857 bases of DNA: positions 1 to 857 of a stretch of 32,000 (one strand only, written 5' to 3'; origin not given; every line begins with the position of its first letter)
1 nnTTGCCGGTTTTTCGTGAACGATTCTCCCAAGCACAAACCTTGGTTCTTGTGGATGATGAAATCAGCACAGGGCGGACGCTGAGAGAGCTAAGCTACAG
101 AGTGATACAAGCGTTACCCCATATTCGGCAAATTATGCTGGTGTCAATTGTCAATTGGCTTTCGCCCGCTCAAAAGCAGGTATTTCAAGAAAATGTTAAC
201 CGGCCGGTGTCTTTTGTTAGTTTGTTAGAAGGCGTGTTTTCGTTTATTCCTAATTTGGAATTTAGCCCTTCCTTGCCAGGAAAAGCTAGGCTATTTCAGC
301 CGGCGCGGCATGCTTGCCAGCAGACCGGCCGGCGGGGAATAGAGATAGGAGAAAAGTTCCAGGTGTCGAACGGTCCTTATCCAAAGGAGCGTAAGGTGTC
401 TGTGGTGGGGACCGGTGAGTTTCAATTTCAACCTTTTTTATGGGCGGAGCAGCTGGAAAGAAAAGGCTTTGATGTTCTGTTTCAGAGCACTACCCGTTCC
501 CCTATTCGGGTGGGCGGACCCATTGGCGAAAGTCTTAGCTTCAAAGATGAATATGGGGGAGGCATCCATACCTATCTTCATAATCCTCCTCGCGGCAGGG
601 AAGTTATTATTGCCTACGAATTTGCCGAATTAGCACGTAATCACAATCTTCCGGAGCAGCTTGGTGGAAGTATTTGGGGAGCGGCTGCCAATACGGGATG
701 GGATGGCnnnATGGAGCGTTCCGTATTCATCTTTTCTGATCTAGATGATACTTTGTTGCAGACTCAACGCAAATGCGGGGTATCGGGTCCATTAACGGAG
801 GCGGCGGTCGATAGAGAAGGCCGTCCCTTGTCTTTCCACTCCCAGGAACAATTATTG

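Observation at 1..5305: Compact Ter-associated 'nucleoside-like metabolite' module without the classical terZABE genes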

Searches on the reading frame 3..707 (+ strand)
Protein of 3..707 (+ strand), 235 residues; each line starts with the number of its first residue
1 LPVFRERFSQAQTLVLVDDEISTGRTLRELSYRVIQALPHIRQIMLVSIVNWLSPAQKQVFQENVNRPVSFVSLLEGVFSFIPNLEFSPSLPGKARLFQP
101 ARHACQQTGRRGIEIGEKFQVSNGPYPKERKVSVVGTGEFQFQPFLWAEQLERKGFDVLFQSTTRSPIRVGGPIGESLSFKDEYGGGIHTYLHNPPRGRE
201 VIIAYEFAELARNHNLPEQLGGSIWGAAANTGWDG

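Call 3: search_protein_families(library=pfam, proteins=[window:3-707:+], max_evalue=0.01)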
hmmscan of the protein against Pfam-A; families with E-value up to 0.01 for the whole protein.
window:3-707:+ (235 aa): 2 families
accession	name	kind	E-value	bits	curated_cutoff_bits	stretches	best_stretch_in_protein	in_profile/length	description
PF15609.12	PRTase_2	-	4.6e-17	62.6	28.8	1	4-77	112-187/188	Phosphoribosyl transferase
PF12500.13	TRSP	-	1.8e-12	47.6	25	1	123-199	30-104/128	TRSP domain C terminus to PRTase_2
